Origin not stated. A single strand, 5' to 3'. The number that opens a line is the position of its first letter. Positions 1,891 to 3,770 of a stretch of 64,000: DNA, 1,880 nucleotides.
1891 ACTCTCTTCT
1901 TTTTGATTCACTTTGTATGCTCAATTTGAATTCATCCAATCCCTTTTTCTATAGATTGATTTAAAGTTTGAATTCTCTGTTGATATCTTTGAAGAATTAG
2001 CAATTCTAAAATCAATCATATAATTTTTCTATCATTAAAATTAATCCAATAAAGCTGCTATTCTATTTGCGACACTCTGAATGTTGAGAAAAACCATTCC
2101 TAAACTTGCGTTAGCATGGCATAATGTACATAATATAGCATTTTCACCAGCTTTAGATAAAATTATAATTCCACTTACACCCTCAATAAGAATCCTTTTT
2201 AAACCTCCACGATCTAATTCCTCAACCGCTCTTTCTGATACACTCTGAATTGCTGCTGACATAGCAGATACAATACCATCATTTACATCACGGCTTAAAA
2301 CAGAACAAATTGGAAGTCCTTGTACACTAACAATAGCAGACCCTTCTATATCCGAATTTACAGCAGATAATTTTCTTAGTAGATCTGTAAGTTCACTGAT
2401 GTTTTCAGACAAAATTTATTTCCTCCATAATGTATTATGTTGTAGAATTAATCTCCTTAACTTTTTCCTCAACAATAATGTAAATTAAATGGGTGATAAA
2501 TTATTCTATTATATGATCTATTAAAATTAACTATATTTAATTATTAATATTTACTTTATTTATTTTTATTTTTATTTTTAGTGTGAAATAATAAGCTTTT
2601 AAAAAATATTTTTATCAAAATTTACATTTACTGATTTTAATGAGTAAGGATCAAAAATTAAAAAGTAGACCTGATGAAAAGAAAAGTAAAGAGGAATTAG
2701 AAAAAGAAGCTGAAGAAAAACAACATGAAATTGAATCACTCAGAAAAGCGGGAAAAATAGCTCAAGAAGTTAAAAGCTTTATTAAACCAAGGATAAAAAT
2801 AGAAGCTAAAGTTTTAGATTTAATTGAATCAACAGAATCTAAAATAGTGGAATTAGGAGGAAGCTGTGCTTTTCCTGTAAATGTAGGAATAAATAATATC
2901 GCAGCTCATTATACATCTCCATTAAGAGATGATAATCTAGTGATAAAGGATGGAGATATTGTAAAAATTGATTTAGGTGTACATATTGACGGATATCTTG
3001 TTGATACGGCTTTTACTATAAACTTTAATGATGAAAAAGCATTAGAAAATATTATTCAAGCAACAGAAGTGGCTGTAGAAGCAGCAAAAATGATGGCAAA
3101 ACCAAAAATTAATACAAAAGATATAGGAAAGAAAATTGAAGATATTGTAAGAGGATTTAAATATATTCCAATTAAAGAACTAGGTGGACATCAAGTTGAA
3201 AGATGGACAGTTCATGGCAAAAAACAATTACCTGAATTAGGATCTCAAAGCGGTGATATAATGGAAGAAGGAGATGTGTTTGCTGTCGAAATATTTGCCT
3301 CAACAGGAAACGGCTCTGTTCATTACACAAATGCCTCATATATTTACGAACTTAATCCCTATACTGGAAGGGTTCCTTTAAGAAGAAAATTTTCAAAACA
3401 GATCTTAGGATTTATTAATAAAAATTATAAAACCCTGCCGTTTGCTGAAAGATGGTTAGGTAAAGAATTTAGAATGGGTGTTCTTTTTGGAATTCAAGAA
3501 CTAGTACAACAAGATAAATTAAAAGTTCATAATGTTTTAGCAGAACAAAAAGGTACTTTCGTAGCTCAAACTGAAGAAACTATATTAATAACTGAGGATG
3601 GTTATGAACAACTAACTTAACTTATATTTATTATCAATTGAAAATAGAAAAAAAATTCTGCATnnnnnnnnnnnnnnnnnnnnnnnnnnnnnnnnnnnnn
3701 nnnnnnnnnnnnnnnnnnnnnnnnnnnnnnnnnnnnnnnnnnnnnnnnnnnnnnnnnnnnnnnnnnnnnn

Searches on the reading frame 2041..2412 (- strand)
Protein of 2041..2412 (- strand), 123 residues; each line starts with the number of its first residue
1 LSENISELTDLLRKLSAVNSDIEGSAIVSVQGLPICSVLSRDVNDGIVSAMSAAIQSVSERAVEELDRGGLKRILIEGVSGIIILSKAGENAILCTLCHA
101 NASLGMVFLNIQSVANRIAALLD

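Call 89: search_protein_families(library=pfam, proteins=[window:2041-2412:-], max_evalue=0.001)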
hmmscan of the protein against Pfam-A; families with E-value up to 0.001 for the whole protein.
window:2041-2412:- (123 aa): 1 family
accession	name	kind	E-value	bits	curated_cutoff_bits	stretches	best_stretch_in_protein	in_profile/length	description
PF03259.23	Robl_LC7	-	3.5e-15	55.9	23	1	11-96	4-89/91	Roadblock/LC7 domain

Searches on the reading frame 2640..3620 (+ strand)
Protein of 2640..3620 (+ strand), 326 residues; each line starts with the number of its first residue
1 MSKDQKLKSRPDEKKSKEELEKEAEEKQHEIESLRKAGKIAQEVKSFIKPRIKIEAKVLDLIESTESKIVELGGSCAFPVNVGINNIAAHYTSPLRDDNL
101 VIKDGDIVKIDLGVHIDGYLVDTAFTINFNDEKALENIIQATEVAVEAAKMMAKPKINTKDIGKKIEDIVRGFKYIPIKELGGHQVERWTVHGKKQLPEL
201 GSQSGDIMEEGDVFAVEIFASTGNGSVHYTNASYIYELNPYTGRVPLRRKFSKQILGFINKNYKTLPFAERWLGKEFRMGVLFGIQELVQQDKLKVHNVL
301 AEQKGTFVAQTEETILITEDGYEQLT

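Call 42: search_protein_families(library=pfam, proteins=[window:2640-3620:+], max_evalue=0.001)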
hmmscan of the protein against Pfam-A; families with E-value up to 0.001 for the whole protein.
window:2640-3620:+ (326 aa): 1 family
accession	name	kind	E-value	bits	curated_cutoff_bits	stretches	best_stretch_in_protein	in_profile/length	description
PF00557.29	Peptidase_M24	-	2.6e-26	93.1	23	1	33-231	2-202/208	Metallopeptidase family M24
